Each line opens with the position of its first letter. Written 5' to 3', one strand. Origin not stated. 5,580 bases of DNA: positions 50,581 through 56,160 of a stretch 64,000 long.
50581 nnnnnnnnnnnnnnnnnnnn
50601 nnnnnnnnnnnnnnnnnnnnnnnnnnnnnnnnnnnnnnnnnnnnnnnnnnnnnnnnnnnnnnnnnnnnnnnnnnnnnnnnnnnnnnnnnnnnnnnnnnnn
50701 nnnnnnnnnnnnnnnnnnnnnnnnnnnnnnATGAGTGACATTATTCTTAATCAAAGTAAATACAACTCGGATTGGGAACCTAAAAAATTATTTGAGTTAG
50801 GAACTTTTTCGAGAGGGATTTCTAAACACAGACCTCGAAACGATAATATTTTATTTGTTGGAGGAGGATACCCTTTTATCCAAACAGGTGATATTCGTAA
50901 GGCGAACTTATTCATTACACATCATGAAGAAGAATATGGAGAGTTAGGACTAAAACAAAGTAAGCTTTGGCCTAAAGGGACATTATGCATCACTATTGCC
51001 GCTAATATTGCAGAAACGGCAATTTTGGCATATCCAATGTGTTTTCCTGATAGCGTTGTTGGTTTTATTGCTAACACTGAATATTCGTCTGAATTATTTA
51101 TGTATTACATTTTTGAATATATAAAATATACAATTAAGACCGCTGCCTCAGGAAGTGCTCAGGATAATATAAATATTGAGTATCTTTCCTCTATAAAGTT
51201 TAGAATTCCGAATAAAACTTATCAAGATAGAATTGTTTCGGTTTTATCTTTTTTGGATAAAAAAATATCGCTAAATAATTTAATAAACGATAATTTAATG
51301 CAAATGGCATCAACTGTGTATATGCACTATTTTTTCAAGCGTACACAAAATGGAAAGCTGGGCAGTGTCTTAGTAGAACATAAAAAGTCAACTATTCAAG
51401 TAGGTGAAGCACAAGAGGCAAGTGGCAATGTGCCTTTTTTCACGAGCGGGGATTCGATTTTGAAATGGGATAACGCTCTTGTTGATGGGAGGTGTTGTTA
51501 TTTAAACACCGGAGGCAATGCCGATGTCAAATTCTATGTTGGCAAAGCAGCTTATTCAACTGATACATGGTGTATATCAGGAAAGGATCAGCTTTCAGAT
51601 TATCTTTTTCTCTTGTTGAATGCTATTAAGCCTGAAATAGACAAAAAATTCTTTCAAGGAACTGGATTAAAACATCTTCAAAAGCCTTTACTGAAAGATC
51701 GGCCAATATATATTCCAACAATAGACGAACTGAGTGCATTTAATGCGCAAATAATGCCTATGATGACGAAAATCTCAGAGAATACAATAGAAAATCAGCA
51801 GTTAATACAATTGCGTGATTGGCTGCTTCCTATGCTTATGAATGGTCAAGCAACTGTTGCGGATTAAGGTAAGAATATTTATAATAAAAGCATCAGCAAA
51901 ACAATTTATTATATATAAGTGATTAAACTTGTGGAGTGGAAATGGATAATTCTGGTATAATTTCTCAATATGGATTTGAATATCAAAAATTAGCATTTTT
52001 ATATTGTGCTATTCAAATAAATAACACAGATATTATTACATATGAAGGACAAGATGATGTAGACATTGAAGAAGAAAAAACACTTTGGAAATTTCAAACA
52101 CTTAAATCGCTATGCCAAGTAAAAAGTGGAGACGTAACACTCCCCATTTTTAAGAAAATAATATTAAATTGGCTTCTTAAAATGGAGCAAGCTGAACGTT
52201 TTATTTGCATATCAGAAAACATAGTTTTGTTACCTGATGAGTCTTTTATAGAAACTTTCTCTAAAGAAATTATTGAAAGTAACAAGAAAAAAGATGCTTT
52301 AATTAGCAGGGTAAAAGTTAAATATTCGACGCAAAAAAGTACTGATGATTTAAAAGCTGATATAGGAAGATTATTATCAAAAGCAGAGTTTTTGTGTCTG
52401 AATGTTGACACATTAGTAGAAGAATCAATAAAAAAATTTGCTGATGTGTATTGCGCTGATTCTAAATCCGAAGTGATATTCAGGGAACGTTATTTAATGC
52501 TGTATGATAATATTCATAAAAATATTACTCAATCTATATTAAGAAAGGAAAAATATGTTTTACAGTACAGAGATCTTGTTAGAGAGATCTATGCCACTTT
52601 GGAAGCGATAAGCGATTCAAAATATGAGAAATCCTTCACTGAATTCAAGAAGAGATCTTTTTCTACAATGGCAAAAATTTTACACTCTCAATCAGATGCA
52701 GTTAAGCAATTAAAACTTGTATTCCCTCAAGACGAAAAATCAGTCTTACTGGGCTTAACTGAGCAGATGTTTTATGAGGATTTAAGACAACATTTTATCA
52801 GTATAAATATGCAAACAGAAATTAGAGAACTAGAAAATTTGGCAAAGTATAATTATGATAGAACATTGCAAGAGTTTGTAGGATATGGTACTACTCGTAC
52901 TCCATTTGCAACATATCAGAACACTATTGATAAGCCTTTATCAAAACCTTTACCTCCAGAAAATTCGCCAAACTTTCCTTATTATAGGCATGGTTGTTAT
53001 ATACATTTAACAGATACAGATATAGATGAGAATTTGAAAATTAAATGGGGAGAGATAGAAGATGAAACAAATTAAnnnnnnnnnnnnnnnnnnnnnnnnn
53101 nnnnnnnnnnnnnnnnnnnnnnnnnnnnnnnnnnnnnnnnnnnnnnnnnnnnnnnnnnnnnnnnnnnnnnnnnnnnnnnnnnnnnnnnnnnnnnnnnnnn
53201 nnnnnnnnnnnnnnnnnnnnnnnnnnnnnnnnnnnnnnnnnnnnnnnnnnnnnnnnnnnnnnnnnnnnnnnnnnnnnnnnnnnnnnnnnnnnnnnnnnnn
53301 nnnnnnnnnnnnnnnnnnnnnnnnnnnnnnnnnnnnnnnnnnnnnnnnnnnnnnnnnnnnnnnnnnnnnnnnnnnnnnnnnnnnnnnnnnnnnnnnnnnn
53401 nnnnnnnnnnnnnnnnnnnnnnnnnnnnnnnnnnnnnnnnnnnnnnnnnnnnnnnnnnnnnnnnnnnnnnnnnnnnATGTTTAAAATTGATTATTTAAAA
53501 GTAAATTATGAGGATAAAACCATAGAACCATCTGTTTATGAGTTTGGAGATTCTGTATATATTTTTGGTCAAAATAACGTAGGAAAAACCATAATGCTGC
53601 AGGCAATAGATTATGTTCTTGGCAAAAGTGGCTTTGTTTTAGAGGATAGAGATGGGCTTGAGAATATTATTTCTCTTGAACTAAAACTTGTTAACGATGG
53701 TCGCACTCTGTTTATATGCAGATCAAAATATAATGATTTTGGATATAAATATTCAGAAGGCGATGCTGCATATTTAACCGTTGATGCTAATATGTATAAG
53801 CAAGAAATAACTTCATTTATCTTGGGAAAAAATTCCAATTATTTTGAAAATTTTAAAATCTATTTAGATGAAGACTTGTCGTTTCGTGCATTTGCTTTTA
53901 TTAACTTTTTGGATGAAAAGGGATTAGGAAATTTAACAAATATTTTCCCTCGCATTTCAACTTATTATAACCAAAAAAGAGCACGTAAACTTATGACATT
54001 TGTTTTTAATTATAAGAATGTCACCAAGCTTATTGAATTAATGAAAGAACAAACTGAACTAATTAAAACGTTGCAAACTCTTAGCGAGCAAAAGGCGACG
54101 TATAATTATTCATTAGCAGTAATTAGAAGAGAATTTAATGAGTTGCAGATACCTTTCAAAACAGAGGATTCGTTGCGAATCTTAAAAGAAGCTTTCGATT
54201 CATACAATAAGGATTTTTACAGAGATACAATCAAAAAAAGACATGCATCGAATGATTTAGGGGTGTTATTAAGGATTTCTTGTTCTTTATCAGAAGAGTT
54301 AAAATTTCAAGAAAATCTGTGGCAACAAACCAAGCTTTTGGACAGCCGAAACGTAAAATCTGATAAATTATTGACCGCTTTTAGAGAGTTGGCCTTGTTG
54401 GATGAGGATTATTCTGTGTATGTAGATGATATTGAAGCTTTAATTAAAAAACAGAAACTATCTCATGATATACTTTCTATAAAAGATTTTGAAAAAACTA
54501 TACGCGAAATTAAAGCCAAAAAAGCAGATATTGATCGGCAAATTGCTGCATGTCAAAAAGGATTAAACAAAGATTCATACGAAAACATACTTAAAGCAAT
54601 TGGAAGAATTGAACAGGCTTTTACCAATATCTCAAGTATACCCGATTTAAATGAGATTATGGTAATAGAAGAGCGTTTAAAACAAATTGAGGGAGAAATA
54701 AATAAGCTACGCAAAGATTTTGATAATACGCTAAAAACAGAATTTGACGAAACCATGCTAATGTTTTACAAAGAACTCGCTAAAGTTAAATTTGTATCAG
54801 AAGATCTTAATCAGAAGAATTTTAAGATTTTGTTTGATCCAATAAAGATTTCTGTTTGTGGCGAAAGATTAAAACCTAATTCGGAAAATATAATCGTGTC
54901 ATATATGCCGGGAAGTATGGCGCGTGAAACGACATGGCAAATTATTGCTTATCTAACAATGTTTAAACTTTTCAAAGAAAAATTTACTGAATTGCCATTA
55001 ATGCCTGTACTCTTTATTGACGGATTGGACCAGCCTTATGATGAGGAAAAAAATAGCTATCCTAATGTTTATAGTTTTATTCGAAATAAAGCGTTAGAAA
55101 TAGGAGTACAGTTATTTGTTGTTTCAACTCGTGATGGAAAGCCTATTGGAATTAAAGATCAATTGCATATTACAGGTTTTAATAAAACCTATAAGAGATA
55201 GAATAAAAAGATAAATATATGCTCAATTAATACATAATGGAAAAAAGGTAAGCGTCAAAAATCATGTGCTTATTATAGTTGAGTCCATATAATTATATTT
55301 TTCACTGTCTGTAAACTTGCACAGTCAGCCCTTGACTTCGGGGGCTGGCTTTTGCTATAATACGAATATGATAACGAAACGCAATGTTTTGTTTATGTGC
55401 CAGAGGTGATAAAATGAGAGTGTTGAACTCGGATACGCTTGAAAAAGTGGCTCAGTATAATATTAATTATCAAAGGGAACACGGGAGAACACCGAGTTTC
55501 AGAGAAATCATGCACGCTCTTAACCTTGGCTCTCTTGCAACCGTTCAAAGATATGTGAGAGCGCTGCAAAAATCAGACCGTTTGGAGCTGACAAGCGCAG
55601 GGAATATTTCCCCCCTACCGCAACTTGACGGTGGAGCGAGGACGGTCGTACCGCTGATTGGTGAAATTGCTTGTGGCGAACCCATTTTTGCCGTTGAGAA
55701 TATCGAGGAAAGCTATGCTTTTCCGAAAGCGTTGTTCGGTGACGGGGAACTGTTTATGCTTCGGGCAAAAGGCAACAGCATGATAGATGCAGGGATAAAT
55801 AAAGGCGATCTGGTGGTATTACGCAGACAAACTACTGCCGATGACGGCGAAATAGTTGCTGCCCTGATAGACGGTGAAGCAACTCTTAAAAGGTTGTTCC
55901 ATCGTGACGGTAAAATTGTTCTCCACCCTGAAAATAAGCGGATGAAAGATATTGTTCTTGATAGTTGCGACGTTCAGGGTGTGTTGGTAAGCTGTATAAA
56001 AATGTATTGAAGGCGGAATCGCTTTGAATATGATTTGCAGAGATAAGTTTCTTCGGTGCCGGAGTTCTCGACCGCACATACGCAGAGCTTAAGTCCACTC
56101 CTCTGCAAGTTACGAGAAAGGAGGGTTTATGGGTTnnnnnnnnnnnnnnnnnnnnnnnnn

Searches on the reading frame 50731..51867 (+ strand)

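Call 3: search_protein_families(library=pfam, proteins=[window:50731-51867:+], max_evalue=0.01)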
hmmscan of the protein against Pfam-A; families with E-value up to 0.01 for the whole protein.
window:50731-51867:+ (378 aa): 1 family
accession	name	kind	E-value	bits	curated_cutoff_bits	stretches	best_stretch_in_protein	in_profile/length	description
PF01420.25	Methylase_S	-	2.1e-27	96.8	22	2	12-189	1-166/168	Type I restriction modification DNA specificity domain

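Call 4: search_protein_families(library=padloc, proteins=[window:50731-51867:+], max_evalue=0.01)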
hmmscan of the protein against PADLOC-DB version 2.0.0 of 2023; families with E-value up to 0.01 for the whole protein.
window:50731-51867:+ (378 aa): 90 families (the best 25 are shown)
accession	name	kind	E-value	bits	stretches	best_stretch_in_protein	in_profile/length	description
PDLC03112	Specificity_I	-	1.4e-100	335.2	1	103-376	100-377/378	Type I specificity subunit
PDLC03068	Specificity_I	-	1.6e-71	239.6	2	12-208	1-201/403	Type I specificity subunit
PDLC03133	Specificity_I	-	7.7e-55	184.6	1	14-205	5-195/417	Type I specificity subunit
PDLC03168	Specificity_I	-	7.2e-48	162.2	2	13-200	3-190/459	Type I specificity subunit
PDLC03099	Specificity_I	-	4.7e-45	152.4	3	14-148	200-333/405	Type I specificity subunit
PDLC03122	Specificity_I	-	9.5e-44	147.9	1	25-173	203-350/387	Type I specificity subunit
PDLC03089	Specificity_I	-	4.3e-34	116.4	2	13-201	3-194/446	Type I specificity subunit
PDLC03086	Specificity_I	-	1.9e-30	104.2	2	39-201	30-199/458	Type I specificity subunit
PDLC03154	Specificity_I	-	3.6e-30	103.8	2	13-208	2-196/406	Type I specificity subunit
PDLC03092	Specificity_I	-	6.4e-27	92.9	3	123-201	108-186/397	Type I specificity subunit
PDLC03104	Specificity_I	-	2.2e-26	91.1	2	298-376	337-414/415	Type I specificity subunit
PDLC03164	Specificity_I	-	1e-24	85.7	3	121-201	110-192/409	Type I specificity subunit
PDLC03066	Specificity_I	-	3.3e-24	83.5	2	248-377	305-435/441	Type I specificity subunit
PDLC03063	Specificity_I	-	9.9e-24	82.2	1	118-378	85-360/369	Type I specificity subunit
PDLC03178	Specificity_I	-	2.6e-21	74.5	2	12-180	216-389/411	Type I specificity subunit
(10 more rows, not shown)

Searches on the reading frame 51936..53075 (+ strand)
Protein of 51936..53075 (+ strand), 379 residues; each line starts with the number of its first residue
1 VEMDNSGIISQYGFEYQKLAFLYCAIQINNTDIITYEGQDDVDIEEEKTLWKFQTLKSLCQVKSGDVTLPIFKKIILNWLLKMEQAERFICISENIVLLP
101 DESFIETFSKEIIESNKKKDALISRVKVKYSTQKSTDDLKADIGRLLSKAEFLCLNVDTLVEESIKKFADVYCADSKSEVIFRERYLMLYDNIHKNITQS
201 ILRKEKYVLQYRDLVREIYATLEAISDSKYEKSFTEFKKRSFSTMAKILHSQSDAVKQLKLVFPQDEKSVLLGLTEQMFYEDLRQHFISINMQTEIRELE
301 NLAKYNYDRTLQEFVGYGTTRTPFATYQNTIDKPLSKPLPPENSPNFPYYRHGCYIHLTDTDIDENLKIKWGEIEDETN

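Call 3: search_protein_families(library=pfam, proteins=[window:51936-53075:+], max_evalue=0.01)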
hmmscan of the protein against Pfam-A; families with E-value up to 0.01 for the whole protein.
window:51936-53075:+ (379 aa): 0 families

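Call 4: search_protein_families(library=padloc, proteins=[window:51936-53075:+], max_evalue=0.01)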
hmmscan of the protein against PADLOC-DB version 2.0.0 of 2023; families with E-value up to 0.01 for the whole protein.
window:51936-53075:+ (379 aa): 0 families

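Call 5: search_protein_families(library=ncbifam, proteins=[window:51936-53075:+], max_evalue=0.1)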
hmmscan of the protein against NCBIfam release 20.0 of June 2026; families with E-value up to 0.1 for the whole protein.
window:51936-53075:+ (379 aa): 4 families
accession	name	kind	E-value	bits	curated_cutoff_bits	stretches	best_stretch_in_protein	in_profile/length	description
NF000052.4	APH_9_Ia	exception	0.0019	17.6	680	1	198-261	137-201/330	aminoglycoside O-phosphotransferase APH(9)-Ia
NF051464.1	tail_spec_CT441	exception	0.0058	15.4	700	1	160-261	64-170/645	tail-specific protease Tsp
TIGR04567.1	RNAP_delt_lowGC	equivalog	0.063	13.5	42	0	196-236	7-46/83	DNA-directed RNA polymerase subunit delta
NF041363.1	GntD_guanitoxin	equivalog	0.086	12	345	0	151-206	160-215/341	guanitoxin biosynthesis L-enduracididine beta-hydroxylase GntD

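Call 90: search_protein_families(library=pfam, proteins=[window:51936-53075:+], max_evalue=1)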
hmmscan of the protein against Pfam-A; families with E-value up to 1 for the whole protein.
window:51936-53075:+ (379 aa): 0 families

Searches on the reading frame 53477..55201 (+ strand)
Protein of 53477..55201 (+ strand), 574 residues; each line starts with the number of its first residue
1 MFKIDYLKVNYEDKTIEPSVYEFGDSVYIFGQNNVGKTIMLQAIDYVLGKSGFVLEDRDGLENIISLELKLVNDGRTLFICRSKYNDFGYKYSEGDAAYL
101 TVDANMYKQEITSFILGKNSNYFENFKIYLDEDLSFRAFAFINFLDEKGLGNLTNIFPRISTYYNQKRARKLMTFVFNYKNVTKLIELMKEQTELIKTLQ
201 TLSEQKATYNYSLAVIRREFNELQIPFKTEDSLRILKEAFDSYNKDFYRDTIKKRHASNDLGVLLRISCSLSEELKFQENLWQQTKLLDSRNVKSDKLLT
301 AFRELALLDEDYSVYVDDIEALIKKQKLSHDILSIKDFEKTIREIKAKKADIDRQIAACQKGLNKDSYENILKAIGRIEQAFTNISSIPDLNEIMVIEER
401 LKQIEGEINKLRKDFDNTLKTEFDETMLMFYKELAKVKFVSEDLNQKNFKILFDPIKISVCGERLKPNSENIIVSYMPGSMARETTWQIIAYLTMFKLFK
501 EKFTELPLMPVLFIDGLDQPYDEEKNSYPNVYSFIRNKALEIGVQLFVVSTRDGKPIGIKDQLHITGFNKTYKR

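Call 3: search_protein_families(library=pfam, proteins=[window:53477-55201:+], max_evalue=0.01)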
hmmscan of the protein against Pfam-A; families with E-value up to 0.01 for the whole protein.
window:53477-55201:+ (574 aa): 2 families
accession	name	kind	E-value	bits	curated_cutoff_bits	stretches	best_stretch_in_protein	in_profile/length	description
PF13476.12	AAA_23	-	0.00018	22.6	27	0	11-213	10-186/201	AAA domain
PF02463.25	SMC_N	-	0.0056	16.6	40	0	25-52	24-52/220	RecF/RecN/SMC N terminal domain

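Call 4: search_protein_families(library=padloc, proteins=[window:53477-55201:+], max_evalue=0.01)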
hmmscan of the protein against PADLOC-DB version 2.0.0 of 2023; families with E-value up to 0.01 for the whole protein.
window:53477-55201:+ (574 aa): 5 families
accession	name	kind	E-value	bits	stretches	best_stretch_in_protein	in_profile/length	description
PDLC03863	LmuB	-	6.4e-11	39.6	1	2-314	3-297/610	-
PDLC04135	mad3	-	0.00038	18.1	1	15-267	12-195/374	mads_3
PDLC00263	LmuB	-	0.00061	17.7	1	16-88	16-88/204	AAA ATPase domain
PDLC04774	PDC-M68B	-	0.0018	14.9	1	32-87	38-94/581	-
PDLC04140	mad8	-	0.0064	14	0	27-333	30-214/314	mads_8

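Call 5: search_protein_families(library=ncbifam, proteins=[window:53477-55201:+], max_evalue=0.1)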
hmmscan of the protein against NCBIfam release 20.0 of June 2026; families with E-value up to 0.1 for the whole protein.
window:53477-55201:+ (574 aa): 1 family
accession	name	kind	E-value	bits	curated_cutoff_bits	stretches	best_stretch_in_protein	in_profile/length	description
TIGR03930.1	WXG100_ESAT6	subfamily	0.069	13.4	44.85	0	335-386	13-64/90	WXG100 family type VII secretion target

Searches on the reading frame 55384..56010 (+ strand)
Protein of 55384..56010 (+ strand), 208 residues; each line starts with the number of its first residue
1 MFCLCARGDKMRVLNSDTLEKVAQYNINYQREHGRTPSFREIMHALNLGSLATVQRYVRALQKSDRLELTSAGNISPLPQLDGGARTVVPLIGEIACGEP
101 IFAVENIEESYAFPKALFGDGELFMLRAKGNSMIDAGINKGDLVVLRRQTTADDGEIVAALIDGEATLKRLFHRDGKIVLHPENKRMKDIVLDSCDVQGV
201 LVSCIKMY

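Call 3: search_protein_families(library=pfam, proteins=[window:55384-56010:+], max_evalue=0.01)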
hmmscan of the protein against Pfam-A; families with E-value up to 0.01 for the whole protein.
window:55384-56010:+ (208 aa): 2 families
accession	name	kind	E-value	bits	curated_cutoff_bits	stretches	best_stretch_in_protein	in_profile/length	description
PF00717.28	Peptidase_S24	-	1.2e-32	112.4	23.3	1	90-202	1-116/116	Peptidase S24-like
PF01726.22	LexA_DNA_bind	-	0.00018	21.7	23.7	1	31-64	20-53/65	LexA DNA binding domain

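Call 71: search_protein_families(library=phrogs, proteins=[window:55384-56010:+], max_evalue=0.001)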
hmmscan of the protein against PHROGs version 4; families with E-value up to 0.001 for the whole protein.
window:55384-56010:+ (208 aa): 7 families
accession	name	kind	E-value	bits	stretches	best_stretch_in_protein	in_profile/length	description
phrog_811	-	DNA, RNA and nucleotide metabolism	1.2e-20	74.5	1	91-207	15-134/140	UmuD-like protein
phrog_4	-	transcription regulation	2.1e-20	74.1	1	86-206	211-337/400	transcriptional repressor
phrog_10470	-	DNA, RNA and nucleotide metabolism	1.1e-10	42.1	1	133-206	1-76/79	UmuD-like protein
phrog_8558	-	unknown function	2.7e-07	31.8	1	123-203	20-106/114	-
phrog_6201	-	transcription regulation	7.6e-07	30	1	122-194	27-99/121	CI-like repressor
phrog_3502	-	unknown function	0.0001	23.4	1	27-68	61-102/131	-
phrog_24920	-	unknown function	0.00055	20.9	0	17-72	6-61/125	-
